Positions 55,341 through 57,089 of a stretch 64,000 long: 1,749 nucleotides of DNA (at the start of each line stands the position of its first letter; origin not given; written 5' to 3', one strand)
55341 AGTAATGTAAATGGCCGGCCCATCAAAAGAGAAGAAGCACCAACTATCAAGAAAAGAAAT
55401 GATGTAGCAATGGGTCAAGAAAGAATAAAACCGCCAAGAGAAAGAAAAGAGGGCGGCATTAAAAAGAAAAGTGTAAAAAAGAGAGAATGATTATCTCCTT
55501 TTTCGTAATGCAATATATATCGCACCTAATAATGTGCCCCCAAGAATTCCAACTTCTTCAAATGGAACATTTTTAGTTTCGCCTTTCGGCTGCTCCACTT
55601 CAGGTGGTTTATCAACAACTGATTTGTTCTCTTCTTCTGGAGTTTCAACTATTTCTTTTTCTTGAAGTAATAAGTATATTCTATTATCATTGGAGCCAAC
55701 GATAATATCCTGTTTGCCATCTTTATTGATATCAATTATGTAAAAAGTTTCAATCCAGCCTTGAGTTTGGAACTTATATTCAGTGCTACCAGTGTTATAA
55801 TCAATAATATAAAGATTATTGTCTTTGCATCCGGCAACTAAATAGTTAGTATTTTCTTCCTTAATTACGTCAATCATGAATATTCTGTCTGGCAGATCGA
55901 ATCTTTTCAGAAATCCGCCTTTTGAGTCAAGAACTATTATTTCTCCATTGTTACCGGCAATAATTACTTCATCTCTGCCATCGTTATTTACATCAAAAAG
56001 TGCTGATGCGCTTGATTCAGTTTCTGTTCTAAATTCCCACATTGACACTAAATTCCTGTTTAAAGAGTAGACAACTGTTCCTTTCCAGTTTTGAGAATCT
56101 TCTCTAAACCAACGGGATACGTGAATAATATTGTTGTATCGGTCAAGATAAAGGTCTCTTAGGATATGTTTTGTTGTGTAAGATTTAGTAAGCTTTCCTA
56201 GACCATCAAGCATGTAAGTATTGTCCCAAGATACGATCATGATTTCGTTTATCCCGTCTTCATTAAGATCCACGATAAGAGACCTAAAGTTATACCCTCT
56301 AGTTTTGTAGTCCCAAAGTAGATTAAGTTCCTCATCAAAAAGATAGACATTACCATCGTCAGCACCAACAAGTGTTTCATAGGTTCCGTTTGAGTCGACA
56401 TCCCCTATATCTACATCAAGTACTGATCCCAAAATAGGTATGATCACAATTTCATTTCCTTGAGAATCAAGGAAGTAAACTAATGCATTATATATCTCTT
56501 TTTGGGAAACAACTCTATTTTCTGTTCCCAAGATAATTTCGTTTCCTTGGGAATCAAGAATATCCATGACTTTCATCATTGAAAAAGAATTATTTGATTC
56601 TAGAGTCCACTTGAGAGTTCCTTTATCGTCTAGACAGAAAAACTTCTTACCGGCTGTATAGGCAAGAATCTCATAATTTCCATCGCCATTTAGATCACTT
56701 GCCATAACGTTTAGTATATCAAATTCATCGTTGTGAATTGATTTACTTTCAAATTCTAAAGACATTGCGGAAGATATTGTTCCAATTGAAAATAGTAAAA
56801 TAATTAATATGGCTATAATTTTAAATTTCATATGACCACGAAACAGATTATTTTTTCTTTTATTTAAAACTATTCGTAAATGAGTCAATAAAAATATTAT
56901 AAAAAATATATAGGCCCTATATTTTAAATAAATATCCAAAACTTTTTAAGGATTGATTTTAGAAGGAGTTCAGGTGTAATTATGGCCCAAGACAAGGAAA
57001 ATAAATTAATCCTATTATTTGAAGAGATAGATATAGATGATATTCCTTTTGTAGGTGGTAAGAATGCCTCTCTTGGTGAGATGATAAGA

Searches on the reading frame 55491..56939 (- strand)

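Call 61: search_protein_families(library=pfam, proteins=[window:55491-56939:-], max_evalue=0.00001)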
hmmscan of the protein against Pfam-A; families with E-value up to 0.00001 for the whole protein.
window:55491-56939:- (482 aa): 6 families
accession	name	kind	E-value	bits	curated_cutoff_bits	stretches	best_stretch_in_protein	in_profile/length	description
PF25292.1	Beta-prop_CGLA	-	9e-26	91.5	26.8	2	316-381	38-104/316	Lambda-carrageenase beta-propeller domain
PF13570.13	Beta-prop_ACSF4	-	7.5e-18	65.4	133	1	312-429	8-123/329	Beta-alanine-activating enzyme, beta-propeller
PF14783.12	BBS2_Mid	-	3.6e-13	50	27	0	400-437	3-40/108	Ciliary BBSome complex subunit 2, middle region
PF13517.12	FG-GAP_3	-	1.7e-12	48.2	26.9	0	367-414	11-61/61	FG-GAP-like repeat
PF01839.29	FG-GAP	-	7.9e-10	38.9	22.1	0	403-424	9-37/37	FG-GAP repeat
PF23743.1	Beta-prop_BBS7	-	1.8e-08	34.5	27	0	359-432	179-259/299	BBS7 beta-propeller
